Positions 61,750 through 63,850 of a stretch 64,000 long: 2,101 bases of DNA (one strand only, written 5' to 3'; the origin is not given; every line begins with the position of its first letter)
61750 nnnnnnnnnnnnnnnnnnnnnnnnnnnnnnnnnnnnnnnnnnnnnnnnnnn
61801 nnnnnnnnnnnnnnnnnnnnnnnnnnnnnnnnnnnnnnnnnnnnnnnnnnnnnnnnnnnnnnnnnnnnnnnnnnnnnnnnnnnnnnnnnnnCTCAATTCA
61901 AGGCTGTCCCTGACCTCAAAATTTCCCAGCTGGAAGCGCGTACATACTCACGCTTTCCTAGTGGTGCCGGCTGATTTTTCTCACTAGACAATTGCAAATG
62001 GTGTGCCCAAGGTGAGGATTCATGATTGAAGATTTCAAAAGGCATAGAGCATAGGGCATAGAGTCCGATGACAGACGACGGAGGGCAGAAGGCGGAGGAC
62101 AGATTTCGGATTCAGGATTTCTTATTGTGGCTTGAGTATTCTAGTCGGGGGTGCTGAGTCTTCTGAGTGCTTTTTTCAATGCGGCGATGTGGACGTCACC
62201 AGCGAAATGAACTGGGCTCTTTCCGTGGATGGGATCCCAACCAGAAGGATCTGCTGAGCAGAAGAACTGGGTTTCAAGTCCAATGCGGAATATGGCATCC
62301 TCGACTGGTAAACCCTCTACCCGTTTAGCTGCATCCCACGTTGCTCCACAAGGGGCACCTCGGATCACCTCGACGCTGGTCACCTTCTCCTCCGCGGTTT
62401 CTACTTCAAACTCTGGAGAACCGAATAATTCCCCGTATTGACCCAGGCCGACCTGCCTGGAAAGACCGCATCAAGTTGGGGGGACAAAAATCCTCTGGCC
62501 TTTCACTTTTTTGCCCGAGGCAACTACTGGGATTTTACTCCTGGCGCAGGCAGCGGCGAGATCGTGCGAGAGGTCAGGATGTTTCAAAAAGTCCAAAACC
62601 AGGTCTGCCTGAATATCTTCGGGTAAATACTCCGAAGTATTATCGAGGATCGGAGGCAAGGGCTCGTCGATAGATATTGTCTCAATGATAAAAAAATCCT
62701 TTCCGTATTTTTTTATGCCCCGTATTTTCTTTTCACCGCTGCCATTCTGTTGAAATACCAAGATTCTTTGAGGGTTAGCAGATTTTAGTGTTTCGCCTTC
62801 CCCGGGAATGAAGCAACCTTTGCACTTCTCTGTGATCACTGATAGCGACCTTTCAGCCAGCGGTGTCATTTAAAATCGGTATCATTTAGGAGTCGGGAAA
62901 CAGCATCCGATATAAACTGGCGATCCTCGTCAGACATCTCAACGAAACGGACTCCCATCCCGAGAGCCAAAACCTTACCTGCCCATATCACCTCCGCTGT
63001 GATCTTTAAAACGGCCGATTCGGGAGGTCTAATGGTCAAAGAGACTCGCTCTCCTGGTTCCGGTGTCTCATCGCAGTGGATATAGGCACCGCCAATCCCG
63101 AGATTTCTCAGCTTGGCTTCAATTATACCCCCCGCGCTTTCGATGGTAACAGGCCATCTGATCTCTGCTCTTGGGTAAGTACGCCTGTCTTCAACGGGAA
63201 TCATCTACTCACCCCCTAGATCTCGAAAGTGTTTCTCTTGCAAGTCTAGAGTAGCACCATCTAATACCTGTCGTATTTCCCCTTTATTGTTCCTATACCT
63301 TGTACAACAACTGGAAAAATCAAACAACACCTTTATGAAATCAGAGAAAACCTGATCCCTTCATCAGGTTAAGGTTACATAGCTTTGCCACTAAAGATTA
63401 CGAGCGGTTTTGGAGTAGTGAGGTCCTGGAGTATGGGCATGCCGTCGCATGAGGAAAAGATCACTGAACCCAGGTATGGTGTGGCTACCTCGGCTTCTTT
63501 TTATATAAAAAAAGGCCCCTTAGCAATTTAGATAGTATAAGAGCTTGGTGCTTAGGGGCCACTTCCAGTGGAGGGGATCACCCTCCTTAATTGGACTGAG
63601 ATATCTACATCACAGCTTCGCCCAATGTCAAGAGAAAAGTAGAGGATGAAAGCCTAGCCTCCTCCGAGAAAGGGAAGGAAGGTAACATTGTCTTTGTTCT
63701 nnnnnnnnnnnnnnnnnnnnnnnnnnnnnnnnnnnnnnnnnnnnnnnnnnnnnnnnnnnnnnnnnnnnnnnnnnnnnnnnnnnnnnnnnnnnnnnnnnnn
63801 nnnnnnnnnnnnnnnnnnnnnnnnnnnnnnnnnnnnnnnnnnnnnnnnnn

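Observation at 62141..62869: Two adjacent ORFs are one UGA-read-through gene: a Cys-rich selenoprotein with a U-C motif, co-transcribed with a PilZ protein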

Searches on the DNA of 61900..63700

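Call 54: search_rna_families(source=window, start=61900, end=63700, threshold=evalue, max_evalue=10)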
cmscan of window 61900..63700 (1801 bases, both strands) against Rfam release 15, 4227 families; matches with E-value up to 10: 3.
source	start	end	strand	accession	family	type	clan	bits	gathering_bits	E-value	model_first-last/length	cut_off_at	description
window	62651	62705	-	RF01641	ceN53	Gene; snRNA; snoRNA; CD-box;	-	20.8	50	0.38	1-74/74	no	Caenorhabditis snoRNA ceN53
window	63507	63579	-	RF02278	Betaproteobacteria_toxic_sRNA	Gene; sRNA;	-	15.8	50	5.1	1-64/64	no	Betaproteobacteria toxic small RNA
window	62252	62312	+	RF01962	RMST_1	Gene; lncRNA;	-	14.4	40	2.6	1-61/61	no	Rhabdomyosarcoma 2 associated transcript conserved region 1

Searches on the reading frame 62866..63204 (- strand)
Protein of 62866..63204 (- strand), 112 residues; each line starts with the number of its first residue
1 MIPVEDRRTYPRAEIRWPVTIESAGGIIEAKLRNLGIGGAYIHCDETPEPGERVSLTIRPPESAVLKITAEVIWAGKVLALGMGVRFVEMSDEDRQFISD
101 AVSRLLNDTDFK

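Call 6: search_protein_families(library=pfam, proteins=[window:62866-63204:-], max_evalue=0.01)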
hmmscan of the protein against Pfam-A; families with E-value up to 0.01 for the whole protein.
window:62866-63204:- (112 aa): 1 family
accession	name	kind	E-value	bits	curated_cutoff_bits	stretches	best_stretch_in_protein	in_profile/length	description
PF07238.19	PilZ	-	3.4e-16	59.9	22.5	1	6-100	1-98/102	PilZ domain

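Call 7: search_protein_families(library=ncbifam, proteins=[window:62866-63204:-], max_evalue=0.01)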
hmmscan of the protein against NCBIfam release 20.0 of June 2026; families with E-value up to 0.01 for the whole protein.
window:62866-63204:- (112 aa): 1 family
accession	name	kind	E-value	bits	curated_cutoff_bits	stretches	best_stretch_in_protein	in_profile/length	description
TIGR02266.1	gmx_TIGR02266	paralog_domain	5.8e-15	55.3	68.7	1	12-103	1-96/96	TIGR02266 family protein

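Call 74: find_encoding_contigs(protein=window:62866-63204:-, flank=10000, max_places=4)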
Protein window:62866-63204:- (112 aa): 3 contigs read that carry it; 3 places shown.
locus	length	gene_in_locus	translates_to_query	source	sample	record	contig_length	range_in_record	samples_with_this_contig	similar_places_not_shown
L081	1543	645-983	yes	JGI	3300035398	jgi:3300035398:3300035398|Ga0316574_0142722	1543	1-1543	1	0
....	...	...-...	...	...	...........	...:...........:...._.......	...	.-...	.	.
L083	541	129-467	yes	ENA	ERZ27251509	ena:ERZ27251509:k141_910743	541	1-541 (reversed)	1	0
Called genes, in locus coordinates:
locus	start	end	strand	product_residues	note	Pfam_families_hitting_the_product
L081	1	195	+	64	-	?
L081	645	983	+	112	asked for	PF07238:PilZ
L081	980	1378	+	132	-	PF02593:DUF166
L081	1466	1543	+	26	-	?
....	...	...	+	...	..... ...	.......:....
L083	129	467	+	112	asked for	PF07238:PilZ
